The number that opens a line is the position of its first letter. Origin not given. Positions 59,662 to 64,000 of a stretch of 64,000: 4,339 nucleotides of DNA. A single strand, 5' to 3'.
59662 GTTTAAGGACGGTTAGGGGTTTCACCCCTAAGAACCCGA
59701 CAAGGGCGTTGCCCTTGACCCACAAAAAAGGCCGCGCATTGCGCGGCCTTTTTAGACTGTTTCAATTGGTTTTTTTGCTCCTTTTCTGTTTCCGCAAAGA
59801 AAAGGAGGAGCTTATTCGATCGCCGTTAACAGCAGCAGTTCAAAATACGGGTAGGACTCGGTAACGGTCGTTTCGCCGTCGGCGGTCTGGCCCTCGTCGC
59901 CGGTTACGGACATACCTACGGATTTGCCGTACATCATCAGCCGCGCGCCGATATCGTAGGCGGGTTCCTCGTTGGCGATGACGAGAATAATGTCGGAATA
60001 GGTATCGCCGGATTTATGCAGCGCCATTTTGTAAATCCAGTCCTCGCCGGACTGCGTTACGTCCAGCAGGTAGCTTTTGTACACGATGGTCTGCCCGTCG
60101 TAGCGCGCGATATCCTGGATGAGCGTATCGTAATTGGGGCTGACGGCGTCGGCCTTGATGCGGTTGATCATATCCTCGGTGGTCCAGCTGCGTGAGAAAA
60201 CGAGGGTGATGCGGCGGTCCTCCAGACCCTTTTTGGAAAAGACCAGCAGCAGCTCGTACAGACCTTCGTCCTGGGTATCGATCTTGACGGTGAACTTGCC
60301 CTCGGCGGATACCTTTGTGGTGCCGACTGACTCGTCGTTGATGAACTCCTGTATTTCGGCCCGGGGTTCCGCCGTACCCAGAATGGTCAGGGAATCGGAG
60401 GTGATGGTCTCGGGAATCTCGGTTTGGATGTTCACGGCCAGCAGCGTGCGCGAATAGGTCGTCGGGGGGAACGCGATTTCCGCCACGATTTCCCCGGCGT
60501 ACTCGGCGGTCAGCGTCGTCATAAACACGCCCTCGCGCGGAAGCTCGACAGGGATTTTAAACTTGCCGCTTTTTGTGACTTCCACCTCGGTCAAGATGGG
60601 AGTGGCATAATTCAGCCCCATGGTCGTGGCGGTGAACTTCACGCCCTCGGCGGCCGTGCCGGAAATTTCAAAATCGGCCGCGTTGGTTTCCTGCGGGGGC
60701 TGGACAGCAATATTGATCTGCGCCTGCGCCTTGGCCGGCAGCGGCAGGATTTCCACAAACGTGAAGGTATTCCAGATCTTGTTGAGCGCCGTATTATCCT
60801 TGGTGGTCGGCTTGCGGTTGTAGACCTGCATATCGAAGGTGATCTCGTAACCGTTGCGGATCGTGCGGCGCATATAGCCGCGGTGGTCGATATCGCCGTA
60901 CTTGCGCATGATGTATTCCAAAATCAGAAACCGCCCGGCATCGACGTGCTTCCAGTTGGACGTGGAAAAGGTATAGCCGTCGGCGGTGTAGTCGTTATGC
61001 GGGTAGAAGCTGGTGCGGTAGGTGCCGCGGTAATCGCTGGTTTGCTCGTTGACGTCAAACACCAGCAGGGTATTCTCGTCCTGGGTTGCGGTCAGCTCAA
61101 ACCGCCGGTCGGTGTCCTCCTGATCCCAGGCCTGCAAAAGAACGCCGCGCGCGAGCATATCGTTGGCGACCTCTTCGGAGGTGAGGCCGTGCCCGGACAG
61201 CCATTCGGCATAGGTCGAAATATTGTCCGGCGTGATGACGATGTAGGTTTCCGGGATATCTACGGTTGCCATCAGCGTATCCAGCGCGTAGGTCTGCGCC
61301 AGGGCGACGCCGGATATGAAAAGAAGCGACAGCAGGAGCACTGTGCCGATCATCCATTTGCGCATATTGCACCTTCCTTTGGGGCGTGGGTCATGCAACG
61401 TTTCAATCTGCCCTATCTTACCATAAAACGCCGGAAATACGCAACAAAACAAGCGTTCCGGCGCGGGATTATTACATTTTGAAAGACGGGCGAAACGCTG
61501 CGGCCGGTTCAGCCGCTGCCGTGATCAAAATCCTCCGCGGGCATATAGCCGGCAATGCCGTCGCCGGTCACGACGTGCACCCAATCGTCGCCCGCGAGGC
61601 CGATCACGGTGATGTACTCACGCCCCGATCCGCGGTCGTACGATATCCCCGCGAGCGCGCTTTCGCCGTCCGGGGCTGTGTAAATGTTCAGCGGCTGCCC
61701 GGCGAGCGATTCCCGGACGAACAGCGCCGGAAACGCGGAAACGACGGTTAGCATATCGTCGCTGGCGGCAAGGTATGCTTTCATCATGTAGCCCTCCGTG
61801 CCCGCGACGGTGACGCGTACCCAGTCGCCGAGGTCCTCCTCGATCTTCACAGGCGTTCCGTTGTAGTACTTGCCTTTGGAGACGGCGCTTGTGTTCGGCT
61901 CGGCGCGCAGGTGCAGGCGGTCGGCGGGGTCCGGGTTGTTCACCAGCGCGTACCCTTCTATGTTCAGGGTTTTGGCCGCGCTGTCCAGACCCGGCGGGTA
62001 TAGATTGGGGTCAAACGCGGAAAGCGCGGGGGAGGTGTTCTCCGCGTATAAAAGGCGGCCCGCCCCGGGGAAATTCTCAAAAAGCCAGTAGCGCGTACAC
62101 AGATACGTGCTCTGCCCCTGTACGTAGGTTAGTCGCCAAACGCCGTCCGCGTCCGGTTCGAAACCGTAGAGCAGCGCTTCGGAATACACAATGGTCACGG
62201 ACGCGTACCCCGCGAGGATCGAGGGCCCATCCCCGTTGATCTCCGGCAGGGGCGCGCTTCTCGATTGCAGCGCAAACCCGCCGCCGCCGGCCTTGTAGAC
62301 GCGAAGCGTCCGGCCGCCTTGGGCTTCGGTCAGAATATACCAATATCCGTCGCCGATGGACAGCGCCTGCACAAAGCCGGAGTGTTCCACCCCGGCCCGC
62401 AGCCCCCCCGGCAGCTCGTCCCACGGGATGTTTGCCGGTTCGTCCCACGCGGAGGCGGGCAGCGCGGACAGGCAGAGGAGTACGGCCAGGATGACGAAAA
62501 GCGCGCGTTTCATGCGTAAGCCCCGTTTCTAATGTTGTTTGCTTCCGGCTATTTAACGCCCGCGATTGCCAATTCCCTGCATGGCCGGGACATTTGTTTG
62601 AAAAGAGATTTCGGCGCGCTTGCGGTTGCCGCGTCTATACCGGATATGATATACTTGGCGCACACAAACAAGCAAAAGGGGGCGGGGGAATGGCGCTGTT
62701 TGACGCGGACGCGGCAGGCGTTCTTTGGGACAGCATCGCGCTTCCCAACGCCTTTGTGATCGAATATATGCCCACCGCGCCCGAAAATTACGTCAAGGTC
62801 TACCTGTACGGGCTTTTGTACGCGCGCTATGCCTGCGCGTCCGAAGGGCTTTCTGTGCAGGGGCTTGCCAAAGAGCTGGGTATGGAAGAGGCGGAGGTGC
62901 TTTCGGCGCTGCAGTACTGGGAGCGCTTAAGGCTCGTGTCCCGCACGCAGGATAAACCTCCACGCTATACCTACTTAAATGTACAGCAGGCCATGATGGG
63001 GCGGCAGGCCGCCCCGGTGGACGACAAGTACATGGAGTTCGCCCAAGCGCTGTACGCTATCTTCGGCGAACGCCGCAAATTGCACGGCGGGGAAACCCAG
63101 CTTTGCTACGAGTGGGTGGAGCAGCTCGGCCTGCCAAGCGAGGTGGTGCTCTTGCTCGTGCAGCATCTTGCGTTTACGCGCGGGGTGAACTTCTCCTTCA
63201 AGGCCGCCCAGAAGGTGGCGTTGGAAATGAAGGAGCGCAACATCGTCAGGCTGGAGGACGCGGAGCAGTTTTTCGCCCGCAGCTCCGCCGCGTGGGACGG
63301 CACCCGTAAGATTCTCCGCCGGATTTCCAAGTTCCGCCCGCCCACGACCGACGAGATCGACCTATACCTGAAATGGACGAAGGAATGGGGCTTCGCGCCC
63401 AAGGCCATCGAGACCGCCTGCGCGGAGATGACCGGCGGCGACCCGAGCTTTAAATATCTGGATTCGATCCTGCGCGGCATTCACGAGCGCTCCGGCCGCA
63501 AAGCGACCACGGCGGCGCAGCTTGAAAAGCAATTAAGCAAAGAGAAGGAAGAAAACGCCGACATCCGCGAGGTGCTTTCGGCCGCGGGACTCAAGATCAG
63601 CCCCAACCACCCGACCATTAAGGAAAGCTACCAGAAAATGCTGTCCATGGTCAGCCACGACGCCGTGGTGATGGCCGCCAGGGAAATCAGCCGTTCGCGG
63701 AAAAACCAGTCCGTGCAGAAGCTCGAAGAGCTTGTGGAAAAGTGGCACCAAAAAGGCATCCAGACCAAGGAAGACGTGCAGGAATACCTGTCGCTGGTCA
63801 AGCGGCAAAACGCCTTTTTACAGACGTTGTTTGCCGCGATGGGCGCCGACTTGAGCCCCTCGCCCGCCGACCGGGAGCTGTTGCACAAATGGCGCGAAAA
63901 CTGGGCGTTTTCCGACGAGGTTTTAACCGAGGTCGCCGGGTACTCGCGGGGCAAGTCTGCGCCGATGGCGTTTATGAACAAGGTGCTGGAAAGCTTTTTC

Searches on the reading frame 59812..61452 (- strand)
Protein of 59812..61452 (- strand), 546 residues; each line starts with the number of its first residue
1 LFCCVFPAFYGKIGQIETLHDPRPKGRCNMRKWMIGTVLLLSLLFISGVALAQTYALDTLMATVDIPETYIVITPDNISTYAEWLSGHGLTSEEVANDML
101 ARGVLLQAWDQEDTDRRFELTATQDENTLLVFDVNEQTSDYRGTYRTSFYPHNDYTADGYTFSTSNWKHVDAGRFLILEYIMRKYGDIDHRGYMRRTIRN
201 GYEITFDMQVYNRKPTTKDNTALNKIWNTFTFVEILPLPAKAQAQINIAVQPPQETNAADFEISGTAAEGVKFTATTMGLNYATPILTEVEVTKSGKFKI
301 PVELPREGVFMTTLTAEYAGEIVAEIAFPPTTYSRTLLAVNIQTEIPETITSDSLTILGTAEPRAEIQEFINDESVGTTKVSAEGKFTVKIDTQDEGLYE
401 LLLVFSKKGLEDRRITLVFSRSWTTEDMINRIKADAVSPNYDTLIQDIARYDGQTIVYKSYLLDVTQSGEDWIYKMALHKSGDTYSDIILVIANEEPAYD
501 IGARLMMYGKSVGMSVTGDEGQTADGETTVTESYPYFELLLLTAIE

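Call 103: search_protein_families(library=pfam, proteins=[window:59812-61452:-], max_evalue=0.00001)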
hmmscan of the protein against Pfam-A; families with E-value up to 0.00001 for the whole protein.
window:59812-61452:- (546 aa): 1 family
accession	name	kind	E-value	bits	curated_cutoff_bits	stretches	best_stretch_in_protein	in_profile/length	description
PF17936.7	Big_6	-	9.4e-08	32.6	27.6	0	349-395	9-56/83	Bacterial Ig domain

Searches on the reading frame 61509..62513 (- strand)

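Call 103: search_protein_families(library=pfam, proteins=[window:61509-62513:-], max_evalue=0.00001)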
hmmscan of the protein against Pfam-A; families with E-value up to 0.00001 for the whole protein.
window:61509-62513:- (334 aa): 3 families
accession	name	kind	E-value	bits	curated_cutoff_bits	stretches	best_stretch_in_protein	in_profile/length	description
PF08239.17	SH3_3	-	2e-13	50.8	27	1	199-248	2-53/54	Bacterial SH3 domain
PF06347.19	SH3_4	-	5.5e-07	29.7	24.1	0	199-246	4-52/56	Bacterial SH3 domain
PF18348.7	SH3_16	-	1.9e-06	28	25.8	0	299-328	19-48/49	Bacterial dipeptidyl-peptidase Sh3 domain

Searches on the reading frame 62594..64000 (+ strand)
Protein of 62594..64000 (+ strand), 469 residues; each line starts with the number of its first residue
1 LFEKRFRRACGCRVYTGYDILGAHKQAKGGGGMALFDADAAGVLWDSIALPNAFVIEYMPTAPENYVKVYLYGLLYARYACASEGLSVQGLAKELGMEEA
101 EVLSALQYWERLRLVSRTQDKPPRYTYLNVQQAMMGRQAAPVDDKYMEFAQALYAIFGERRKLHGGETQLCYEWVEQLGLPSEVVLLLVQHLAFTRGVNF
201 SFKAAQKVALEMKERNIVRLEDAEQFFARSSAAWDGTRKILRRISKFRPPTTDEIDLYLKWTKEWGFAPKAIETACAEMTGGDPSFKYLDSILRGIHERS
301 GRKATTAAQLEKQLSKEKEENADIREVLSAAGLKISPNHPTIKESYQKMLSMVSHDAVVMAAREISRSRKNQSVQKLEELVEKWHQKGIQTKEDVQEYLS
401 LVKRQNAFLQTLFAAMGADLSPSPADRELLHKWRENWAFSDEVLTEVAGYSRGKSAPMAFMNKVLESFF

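Call 103: search_protein_families(library=pfam, proteins=[window:62594-64000:+], max_evalue=0.00001)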
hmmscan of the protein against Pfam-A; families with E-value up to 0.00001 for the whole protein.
window:62594-64000:+ (469 aa): 1 family
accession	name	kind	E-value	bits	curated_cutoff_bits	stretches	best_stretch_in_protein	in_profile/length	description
PF07261.16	DnaB_2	-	1.5e-27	95.5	22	1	163-225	12-72/74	Replication initiation and membrane attachment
